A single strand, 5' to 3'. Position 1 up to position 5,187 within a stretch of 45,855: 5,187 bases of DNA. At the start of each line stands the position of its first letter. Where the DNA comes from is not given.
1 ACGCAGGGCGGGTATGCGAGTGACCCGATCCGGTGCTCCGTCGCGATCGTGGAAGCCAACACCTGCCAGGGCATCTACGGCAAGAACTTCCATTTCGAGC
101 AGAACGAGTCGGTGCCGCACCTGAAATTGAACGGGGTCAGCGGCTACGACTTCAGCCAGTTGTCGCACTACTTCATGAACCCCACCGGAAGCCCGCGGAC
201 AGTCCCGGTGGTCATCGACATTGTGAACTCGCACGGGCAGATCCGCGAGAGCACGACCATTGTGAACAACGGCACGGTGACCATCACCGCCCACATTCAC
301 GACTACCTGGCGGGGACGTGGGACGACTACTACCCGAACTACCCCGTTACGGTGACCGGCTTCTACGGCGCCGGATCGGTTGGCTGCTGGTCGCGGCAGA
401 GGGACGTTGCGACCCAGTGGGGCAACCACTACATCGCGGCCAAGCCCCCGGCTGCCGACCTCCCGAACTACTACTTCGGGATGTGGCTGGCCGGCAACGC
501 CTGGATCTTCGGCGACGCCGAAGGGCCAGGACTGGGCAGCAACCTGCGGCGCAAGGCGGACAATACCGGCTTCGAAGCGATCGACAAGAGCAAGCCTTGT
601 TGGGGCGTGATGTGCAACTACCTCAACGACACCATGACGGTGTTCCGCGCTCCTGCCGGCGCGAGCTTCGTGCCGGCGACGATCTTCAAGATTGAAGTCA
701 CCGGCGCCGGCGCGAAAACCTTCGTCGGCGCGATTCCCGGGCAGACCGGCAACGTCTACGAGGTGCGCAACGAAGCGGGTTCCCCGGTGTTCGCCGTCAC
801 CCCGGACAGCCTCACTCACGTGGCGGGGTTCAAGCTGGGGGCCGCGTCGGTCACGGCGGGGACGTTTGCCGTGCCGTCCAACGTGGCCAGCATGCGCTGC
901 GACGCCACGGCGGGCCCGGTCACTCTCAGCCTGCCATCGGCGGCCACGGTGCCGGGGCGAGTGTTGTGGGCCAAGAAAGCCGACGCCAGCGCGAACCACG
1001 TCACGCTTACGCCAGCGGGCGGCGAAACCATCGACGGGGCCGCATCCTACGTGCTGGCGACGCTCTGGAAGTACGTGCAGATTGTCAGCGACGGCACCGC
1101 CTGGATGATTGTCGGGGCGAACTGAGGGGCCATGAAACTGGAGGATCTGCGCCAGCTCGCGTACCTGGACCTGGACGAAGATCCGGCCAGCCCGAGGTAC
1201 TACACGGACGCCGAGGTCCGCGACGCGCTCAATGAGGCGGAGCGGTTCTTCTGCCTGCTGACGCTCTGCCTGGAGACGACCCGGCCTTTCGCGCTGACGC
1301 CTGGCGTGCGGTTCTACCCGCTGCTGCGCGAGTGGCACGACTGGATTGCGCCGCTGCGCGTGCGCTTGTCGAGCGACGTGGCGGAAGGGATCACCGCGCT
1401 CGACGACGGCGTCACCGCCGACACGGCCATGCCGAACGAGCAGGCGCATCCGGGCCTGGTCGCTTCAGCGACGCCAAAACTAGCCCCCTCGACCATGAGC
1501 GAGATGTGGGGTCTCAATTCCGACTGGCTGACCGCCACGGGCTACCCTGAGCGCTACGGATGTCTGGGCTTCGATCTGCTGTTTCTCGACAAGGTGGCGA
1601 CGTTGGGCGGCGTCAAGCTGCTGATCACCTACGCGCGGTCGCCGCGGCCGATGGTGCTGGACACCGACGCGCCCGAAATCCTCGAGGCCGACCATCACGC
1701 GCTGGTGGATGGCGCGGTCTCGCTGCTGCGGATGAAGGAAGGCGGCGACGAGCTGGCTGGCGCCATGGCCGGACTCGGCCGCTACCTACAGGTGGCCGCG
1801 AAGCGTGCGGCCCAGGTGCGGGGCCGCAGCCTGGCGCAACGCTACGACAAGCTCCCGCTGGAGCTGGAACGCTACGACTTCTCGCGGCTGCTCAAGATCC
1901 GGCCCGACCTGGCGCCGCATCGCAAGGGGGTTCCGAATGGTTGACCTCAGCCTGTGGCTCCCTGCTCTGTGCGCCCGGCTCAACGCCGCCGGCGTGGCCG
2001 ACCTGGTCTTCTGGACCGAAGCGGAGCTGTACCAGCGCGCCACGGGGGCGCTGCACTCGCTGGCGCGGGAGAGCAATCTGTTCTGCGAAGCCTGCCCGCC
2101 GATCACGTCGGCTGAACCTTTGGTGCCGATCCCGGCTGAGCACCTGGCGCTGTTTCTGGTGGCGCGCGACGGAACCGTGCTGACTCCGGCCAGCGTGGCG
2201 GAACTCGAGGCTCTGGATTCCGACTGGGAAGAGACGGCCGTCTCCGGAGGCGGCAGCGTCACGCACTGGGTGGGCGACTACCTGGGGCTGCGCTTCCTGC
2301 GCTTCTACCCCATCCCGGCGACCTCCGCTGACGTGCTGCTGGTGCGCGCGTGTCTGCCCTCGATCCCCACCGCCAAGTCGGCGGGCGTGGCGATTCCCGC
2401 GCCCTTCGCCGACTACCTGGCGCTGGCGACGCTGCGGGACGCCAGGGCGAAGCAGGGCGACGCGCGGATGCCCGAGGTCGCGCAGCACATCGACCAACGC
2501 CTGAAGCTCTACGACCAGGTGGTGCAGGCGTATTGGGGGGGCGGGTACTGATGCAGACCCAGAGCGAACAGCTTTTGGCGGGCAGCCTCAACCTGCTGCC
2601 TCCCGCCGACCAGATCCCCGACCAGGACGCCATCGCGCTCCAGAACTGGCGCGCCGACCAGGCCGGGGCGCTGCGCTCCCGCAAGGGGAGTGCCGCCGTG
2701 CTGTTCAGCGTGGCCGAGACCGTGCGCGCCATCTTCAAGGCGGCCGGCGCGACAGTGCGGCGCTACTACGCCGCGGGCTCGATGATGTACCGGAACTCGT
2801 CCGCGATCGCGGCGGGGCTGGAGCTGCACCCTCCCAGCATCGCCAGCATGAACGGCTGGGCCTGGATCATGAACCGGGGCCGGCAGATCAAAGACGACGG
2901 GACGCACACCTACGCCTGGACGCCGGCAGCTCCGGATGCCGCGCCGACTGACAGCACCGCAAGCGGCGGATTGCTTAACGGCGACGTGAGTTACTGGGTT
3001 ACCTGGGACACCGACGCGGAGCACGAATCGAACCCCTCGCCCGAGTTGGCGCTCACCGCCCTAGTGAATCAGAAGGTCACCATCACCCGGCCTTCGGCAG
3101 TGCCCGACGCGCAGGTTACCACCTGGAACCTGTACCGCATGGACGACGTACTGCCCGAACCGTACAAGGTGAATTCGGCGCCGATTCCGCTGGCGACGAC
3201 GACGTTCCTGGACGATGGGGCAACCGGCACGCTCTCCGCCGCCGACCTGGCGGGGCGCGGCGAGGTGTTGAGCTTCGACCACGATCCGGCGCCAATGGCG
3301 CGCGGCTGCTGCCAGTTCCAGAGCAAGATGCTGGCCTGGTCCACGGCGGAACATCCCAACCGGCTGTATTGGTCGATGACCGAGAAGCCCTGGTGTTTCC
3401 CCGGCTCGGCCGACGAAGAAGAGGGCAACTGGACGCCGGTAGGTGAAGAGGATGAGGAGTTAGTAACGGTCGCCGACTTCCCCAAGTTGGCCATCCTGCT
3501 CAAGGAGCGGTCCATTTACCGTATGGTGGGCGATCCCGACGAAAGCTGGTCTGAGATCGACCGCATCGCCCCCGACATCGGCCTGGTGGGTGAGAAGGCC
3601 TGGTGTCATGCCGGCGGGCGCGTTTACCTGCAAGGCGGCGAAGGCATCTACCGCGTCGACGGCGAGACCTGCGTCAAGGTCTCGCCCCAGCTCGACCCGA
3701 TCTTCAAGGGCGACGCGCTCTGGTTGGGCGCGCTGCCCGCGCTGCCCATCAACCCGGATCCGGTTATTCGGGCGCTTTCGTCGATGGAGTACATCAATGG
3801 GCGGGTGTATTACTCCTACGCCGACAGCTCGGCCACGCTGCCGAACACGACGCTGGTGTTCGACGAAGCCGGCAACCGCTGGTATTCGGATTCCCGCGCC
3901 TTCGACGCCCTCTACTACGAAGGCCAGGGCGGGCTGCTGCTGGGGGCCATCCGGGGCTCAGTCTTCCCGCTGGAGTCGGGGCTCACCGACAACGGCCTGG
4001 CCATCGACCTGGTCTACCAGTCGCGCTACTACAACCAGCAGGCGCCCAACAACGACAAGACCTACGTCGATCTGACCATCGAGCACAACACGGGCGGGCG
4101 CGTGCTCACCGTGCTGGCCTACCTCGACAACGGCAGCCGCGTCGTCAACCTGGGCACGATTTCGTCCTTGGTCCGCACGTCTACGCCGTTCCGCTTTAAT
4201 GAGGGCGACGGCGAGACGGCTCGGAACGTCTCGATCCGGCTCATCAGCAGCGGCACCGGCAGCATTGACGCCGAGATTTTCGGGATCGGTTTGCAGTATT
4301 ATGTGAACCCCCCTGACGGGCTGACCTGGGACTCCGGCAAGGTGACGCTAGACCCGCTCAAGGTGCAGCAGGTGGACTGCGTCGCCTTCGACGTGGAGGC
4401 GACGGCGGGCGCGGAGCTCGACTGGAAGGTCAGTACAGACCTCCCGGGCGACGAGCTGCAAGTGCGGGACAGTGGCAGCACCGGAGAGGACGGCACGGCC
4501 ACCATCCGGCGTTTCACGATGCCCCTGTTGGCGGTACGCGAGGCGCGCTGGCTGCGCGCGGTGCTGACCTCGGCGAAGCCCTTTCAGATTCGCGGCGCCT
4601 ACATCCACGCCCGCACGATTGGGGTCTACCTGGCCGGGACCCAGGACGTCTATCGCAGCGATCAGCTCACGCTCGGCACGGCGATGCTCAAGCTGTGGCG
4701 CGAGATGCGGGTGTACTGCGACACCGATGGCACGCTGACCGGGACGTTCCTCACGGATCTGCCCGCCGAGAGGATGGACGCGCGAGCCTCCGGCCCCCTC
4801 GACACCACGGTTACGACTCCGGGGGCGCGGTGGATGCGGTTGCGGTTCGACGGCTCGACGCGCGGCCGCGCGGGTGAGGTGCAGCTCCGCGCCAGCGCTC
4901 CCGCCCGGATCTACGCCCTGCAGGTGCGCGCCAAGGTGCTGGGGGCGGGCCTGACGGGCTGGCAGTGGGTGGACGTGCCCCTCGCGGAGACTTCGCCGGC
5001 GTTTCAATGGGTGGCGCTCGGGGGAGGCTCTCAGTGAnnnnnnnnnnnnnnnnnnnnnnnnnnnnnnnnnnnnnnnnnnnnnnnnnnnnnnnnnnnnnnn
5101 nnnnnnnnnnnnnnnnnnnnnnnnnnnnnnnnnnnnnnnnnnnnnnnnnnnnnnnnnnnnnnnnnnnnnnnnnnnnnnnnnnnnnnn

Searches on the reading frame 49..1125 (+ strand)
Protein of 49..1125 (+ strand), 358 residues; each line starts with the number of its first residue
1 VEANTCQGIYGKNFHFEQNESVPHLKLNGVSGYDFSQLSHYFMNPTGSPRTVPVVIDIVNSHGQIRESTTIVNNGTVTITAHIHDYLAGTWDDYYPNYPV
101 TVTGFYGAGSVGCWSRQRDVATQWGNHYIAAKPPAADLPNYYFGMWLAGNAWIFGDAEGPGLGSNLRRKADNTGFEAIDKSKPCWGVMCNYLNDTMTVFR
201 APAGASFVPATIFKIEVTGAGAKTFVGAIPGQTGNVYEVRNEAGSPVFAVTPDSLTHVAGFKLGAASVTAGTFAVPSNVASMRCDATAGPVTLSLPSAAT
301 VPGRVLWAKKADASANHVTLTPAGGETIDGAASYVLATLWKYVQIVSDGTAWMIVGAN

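Call 7: search_protein_families(library=phrogs, proteins=[window:49-1125:+], max_evalue=0.001)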
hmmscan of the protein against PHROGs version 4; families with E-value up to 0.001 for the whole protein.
window:49-1125:+ (358 aa): 1 family
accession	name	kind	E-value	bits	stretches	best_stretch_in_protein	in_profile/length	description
phrog_37034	-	unknown function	0.00018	22.4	1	268-355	85-171/171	-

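Call 8: search_protein_families(library=pfam, proteins=[window:49-1125:+], max_evalue=0.01)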
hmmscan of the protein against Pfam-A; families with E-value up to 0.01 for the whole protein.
window:49-1125:+ (358 aa): 0 families

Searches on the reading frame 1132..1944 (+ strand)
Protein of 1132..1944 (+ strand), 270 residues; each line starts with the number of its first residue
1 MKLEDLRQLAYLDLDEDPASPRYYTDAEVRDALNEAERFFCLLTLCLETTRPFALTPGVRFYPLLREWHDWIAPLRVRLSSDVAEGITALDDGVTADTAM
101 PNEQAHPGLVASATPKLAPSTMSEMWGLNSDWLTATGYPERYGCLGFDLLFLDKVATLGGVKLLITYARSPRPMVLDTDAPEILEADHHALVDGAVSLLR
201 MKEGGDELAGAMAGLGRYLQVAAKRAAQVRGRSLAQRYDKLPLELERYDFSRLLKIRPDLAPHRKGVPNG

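Call 7: search_protein_families(library=phrogs, proteins=[window:1132-1944:+], max_evalue=0.001)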
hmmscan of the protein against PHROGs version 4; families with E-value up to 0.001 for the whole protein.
window:1132-1944:+ (270 aa): 0 families

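Call 8: search_protein_families(library=pfam, proteins=[window:1132-1944:+], max_evalue=0.01)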
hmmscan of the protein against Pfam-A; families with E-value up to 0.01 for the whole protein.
window:1132-1944:+ (270 aa): 1 family
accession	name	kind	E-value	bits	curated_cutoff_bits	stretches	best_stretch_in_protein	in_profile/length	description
PF24175.2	SU10_adaptor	-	1.2e-10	42.6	27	1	1-226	1-185/194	SU10 adaptor protein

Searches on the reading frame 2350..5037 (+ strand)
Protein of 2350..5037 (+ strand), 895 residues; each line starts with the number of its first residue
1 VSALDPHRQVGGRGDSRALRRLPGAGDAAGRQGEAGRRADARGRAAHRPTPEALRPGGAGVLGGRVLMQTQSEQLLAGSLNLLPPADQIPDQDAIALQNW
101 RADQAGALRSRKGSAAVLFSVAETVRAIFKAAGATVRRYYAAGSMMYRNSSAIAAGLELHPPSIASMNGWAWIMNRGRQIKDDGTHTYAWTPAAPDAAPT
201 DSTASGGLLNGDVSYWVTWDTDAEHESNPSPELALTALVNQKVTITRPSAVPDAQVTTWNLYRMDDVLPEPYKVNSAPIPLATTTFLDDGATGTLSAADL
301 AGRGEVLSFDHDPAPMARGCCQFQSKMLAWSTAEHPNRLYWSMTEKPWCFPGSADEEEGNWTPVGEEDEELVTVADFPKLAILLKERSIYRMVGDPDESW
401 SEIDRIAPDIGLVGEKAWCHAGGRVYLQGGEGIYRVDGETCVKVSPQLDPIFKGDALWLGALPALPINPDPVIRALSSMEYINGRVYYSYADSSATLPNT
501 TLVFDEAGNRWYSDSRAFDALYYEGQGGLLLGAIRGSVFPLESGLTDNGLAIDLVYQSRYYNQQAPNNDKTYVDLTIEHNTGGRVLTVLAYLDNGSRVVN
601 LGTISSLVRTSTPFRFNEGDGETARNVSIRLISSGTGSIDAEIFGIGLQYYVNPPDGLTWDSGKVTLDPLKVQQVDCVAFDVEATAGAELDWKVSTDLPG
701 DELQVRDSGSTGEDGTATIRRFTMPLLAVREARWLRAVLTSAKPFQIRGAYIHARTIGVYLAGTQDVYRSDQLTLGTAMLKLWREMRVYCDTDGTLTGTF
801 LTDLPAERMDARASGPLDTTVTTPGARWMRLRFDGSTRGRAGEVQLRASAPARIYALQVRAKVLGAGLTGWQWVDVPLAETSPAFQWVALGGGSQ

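Call 7: search_protein_families(library=phrogs, proteins=[window:2350-5037:+], max_evalue=0.001)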
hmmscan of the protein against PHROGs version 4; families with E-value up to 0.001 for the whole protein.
window:2350-5037:+ (895 aa): 3 families
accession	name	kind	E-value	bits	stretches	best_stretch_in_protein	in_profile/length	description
phrog_511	-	head and packaging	3.2e-09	36.7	1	191-530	437-749/862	internal virion protein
phrog_5107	-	lysis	1.2e-06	28.2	0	85-159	22-95/533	amidase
phrog_3287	-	head and packaging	1.6e-06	28.3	1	331-440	167-280/524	virion structural protein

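Call 8: search_protein_families(library=pfam, proteins=[window:2350-5037:+], max_evalue=0.01)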
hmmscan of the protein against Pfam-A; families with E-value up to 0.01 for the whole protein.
window:2350-5037:+ (895 aa): 0 families

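Call 37: search_protein_families(library=ncbifam, proteins=[window:2350-5034:+], max_evalue=0.1)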
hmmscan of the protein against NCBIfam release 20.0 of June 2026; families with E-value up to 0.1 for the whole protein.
window:2350-5034:+ (895 aa): 0 families

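Call 65: search_solved_structures(query=window:2350-5034:+, max_evalue=1)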
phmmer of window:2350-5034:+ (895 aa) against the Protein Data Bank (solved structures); distinct sequences matched with E-value up to 1: 0.

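Call 108: search_dna_similar(query=window:2350-5034:+, collection=phages, mode=protein, max_evalue=0.001, max_rows=12)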
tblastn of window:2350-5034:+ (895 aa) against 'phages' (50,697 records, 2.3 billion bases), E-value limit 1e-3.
No match.
